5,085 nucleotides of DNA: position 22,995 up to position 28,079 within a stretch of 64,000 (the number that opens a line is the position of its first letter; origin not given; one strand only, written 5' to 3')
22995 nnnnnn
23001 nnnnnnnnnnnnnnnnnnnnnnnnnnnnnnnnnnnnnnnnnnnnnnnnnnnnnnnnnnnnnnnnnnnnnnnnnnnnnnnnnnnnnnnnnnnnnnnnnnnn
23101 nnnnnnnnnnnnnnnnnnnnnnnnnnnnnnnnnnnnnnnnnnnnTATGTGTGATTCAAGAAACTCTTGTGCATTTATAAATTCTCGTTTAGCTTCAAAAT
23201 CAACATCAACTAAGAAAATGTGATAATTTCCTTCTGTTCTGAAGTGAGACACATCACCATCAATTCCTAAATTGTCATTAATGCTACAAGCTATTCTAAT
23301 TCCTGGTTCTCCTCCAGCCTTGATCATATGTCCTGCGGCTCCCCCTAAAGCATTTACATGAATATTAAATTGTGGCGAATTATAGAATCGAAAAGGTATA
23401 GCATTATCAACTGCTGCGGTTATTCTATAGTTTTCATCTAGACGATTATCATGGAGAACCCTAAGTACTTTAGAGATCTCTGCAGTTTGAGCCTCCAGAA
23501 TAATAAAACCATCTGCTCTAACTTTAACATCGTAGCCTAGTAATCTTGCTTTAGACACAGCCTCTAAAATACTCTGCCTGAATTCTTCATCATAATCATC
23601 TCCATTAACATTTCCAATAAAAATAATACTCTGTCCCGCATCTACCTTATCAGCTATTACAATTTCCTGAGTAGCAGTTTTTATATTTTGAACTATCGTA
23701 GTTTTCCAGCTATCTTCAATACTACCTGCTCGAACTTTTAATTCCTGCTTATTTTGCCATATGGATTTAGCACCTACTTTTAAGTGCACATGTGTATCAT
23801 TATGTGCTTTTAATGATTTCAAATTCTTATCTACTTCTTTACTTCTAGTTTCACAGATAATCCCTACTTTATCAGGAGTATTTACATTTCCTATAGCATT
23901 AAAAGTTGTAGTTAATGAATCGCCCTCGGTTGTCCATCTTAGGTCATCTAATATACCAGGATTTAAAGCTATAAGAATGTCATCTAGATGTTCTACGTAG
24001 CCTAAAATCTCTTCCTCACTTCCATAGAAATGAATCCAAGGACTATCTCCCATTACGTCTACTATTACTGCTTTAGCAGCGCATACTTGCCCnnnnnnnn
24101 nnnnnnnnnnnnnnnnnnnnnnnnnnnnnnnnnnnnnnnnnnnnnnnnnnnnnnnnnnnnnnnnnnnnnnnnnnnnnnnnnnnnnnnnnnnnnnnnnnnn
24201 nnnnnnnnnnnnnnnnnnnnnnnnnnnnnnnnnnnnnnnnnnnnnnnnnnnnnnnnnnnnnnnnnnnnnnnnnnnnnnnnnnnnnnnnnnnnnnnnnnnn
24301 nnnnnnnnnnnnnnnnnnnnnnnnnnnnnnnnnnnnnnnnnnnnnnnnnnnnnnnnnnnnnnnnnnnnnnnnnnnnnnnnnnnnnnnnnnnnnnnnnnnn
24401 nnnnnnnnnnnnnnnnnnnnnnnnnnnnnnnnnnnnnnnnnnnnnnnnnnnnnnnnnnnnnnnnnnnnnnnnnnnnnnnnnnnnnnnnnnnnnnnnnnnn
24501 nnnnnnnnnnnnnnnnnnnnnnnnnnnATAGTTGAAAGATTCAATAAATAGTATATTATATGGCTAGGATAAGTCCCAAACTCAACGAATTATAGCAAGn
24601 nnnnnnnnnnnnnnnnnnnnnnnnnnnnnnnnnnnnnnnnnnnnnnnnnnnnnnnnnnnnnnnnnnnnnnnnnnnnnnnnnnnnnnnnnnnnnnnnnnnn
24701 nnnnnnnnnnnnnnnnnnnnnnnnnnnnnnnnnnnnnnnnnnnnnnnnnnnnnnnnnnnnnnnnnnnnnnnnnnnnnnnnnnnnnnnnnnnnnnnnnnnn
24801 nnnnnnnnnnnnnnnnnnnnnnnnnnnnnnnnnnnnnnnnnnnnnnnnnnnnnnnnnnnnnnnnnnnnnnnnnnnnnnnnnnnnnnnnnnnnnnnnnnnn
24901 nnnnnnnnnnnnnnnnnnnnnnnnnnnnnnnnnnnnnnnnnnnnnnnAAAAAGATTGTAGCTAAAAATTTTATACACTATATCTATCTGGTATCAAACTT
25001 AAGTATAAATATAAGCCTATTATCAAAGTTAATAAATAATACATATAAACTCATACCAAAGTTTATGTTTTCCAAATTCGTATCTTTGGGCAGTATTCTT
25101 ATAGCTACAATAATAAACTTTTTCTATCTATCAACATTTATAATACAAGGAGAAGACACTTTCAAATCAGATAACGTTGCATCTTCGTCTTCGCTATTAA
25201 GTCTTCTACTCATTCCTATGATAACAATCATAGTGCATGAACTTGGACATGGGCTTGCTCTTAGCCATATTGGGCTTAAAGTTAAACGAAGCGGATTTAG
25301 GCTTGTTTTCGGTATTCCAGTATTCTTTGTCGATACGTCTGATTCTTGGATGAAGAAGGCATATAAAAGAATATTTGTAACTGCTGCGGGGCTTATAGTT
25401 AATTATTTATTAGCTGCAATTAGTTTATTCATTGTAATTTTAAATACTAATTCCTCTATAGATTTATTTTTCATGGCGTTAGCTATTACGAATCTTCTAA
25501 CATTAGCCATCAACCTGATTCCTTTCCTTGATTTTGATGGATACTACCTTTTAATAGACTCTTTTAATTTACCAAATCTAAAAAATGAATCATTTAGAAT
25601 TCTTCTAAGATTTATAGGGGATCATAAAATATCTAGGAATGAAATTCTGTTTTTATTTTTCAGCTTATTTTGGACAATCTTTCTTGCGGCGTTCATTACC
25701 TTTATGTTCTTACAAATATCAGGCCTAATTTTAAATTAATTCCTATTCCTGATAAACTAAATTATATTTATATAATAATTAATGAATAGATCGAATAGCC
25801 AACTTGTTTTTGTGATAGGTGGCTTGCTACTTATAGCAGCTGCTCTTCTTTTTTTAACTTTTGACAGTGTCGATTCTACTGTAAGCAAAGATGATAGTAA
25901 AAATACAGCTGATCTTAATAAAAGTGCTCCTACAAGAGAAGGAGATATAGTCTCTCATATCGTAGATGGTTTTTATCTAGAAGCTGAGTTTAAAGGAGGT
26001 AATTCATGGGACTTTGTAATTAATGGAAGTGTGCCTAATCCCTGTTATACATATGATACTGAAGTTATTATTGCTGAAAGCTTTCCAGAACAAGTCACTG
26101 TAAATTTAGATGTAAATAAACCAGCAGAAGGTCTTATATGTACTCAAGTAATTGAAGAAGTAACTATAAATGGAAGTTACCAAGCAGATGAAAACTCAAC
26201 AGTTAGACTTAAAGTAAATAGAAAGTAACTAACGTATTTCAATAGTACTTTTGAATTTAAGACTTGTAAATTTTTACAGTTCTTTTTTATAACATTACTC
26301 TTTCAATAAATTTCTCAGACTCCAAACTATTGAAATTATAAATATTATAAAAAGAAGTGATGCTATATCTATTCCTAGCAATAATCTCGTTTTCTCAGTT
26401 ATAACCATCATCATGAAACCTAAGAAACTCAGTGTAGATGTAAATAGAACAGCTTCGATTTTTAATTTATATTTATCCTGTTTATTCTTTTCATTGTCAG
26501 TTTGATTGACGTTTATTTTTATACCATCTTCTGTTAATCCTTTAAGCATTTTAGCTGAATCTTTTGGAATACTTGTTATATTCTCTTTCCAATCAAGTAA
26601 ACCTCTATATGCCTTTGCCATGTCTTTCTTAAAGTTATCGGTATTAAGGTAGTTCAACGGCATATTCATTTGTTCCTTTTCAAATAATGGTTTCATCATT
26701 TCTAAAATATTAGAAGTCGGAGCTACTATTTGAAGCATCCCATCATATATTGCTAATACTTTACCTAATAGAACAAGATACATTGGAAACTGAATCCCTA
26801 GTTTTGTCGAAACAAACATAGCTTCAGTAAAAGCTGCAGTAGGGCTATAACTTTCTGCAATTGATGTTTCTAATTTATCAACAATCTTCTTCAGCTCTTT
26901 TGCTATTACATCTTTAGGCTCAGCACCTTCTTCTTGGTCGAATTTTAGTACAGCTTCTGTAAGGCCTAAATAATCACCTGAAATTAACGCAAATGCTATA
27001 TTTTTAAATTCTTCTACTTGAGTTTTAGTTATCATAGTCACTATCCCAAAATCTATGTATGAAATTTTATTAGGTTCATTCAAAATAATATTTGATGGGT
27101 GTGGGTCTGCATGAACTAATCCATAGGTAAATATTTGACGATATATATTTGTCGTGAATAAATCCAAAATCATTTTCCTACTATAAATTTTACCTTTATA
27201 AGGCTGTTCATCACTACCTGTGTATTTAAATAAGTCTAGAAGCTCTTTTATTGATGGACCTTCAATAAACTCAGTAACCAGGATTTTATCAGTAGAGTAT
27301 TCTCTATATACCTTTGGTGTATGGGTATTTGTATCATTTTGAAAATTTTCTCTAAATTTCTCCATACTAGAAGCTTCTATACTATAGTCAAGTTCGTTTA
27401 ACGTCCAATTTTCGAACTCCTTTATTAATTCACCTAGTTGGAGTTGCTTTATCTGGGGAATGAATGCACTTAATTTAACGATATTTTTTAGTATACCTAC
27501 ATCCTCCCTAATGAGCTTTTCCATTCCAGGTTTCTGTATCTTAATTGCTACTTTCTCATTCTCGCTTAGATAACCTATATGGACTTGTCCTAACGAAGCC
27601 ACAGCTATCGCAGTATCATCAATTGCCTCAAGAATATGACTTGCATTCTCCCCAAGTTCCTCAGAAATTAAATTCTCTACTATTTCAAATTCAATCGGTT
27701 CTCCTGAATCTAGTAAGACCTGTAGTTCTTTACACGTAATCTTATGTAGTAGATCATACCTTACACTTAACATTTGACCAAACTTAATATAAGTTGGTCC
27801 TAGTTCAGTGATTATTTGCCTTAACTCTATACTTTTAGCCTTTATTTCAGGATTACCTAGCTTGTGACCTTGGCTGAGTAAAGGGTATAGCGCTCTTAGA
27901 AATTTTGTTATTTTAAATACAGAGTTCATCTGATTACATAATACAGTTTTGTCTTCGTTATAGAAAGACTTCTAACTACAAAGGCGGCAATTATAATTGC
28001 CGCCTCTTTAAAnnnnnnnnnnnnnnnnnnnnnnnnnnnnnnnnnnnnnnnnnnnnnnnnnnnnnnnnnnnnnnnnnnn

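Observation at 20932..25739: Orphan 1115-aa protein flanked by a Nif11/NHLP-leader-like peptide gene and an M50 (S2P-like) membrane protease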

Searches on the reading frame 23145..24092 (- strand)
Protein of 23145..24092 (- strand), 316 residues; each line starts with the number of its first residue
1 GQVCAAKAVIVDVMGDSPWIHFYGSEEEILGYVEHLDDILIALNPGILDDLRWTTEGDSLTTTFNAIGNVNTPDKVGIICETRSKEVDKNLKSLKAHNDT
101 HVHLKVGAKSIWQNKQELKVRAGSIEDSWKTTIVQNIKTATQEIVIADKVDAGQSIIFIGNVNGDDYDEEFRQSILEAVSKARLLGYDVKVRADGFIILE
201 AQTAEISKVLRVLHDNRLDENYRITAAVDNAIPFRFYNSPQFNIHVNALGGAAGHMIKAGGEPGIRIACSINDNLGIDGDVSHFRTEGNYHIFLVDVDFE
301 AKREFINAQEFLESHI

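Call 39: search_protein_families(library=pfam, proteins=[window:23178-24092:-], max_evalue=10)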
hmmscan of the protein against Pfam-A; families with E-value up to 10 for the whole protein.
window:23178-24092:- (305 aa): 0 families

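Call 58: search_solved_structures(query=window:23145-24092:-, max_evalue=10, show_alignments=3)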
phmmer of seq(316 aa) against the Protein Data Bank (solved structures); distinct sequences matched with E-value up to 10: 1.
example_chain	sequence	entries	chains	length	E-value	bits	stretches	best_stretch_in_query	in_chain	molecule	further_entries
2cpj_A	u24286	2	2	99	0.52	12.9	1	150-209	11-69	Non-POU domain-containing octamer-binding protein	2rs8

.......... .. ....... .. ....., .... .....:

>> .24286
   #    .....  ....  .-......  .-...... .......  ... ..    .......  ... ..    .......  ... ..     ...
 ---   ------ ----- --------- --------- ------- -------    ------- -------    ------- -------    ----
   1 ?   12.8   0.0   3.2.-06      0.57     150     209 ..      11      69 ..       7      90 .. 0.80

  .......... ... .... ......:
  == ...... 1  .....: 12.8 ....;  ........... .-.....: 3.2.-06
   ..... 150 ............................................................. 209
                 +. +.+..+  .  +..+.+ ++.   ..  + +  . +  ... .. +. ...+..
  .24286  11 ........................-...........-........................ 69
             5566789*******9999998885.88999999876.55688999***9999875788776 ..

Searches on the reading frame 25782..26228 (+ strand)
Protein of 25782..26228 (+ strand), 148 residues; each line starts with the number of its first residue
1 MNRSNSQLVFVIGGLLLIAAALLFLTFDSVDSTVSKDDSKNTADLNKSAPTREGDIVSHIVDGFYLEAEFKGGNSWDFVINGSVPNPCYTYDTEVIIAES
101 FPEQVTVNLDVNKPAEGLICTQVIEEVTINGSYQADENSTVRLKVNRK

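Call 3: search_protein_families(library=pfam, proteins=[window:25782-26228:+], max_evalue=0.1)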
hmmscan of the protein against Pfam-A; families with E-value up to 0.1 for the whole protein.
window:25782-26228:+ (148 aa): 0 families

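Call 4: search_protein_families(library=ncbifam, proteins=[window:25782-26228:+], max_evalue=1)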
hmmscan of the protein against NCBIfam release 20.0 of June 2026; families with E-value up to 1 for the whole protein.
window:25782-26228:+ (148 aa): 0 families

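Call 18: search_protein_families(library=padloc, proteins=[window:25782-26228:+], max_evalue=0.1)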
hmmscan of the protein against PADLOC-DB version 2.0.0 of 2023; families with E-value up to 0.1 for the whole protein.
window:25782-26228:+ (148 aa): 0 families

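Call 83: search_protein_families(library=phrogs, proteins=[window:25782-26228:+], max_evalue=0.1)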
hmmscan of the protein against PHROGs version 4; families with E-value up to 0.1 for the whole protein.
window:25782-26228:+ (148 aa): 0 families

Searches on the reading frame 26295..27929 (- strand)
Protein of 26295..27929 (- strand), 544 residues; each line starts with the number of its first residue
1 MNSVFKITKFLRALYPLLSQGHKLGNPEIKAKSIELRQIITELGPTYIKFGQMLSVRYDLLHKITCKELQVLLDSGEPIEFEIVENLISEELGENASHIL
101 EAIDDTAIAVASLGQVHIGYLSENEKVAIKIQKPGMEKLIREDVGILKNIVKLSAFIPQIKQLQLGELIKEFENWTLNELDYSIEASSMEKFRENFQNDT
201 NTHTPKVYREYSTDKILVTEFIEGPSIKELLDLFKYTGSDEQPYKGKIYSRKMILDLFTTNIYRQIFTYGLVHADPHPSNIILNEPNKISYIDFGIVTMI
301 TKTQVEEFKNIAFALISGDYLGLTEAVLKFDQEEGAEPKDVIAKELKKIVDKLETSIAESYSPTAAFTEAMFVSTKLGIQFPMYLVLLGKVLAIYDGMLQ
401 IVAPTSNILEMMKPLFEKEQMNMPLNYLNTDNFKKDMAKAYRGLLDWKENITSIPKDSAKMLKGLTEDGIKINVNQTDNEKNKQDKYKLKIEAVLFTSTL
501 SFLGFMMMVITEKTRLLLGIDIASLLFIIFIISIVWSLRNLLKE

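Call 3: search_protein_families(library=pfam, proteins=[window:26295-27929:-], max_evalue=0.1)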
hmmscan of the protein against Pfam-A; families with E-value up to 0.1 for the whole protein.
window:26295-27929:- (544 aa): 3 families
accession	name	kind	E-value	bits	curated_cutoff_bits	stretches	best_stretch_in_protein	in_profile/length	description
PF03109.22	ABC1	-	1.4e-60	204.9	22.9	1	73-325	3-242/244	ABC1 atypical kinase-like domain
PF00069.31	Pkinase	-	0.00039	20.4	31.7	1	212-305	70-154/263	Protein kinase domain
PF01636.29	APH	-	0.025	14.8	23.2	1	269-296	168-196/239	Phosphotransferase enzyme family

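Call 33: find_related_loci(query=window:26295-27929:-, collection=genome_contigs, flank=10000)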
Query window:26295-27929:- (544 aa) in genome_contigs; peptide patterns used: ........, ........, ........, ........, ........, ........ (x = any residue, [..] = any of these).
106 stretches matched a pattern; 49 encode a relative of the query (tblastn E <= 1e-3); 49 distinct loci.
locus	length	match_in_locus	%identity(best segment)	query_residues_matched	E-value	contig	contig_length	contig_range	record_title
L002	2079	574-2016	31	36-539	9e-54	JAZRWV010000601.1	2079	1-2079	MAG: Myxococcota bacterium isolate T1900044951_TA20190004.MAGScoT_cleanbin_000050 SGB_3670_k141_782087, whole genome sho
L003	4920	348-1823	26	37-543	6e-52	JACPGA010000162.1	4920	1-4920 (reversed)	MAG: Deltaproteobacteria bacterium isolate NC_groundwater_375_Ag_B-0.1um_55_8 GD18-4_B1_scaffold_742993, whole genome sh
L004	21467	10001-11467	27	33-536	2e-51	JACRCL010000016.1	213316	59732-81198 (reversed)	MAG: Deltaproteobacteria bacterium isolate NC_groundwater_1645_Pr3_B-0.1um_57_199 SR-2_scaffold_141_1493434, whole genom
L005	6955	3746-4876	30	27-413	8e-51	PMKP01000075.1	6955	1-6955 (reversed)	MAG: Myxococcales bacterium isolate fen_1123 73.20120600_E1D.81_contig_33085, whole genome shotgun sequence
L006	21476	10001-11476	26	37-543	4e-50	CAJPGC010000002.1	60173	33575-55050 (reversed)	uncultured bacterium isolate BACT1 genome assembly, contig: CONTIG_2, whole genome shotgun sequence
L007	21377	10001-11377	27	27-508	4e-50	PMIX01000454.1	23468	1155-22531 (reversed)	MAG: Myxococcales bacterium isolate fen_1127 73.20120600_E3D.16_contig_10095, whole genome shotgun sequence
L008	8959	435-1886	28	33-539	6e-50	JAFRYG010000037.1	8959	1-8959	MAG: Proteobacteria bacterium isolate RGIG2907 Goat_Omasum.Co__c365291, whole genome shotgun sequence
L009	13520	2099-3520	29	35-538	2e-49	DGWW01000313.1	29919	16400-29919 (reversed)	MAG TPA_asm: Myxococcales bacterium UBA4248 UBA4248_contig_1075, whole genome shotgun sequence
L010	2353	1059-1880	37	32-304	5e-50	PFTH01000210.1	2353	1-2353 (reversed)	MAG: Candidatus Roizmanbacteria bacterium CG_4_9_14_0_8_um_filter_34_12 CG_4_9_14_0.8_um_filter_scaffold_47162_c, whole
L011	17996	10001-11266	30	35-477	5e-49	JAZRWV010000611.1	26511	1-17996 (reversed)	MAG: Myxococcota bacterium isolate T1900044951_TA20190004.MAGScoT_cleanbin_000050 SGB_3670_k141_464155, whole genome sho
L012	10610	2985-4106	31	30-414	5e-49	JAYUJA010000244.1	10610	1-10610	MAG: Bacteroidia bacterium isolate GFS_8894 GFS_8894_243, whole genome shotgun sequence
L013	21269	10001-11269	29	33-476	7e-49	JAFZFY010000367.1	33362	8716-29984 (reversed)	MAG: Proteobacteria bacterium isolate RGIG7731 Water_buffalos_Rectum-3__c471099, whole genome shotgun sequence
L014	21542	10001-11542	26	16-543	5e-49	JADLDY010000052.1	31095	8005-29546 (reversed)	MAG: Deltaproteobacteria bacterium isolate SJ296 c_000001055577, whole genome shotgun sequence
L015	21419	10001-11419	27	30-526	8e-49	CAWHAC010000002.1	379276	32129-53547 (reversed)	MAG: uncultured Verrucomicrobiae bacterium isolate MFD01689.bin.2.27 genome assembly, contig: contig_18202, whole genome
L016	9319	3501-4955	27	30-538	6e-49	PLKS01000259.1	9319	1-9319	MAG: Opitutaceae bacterium isolate palsa_1470 73.20120800_P2M.6_contig_19796, whole genome shotgun sequence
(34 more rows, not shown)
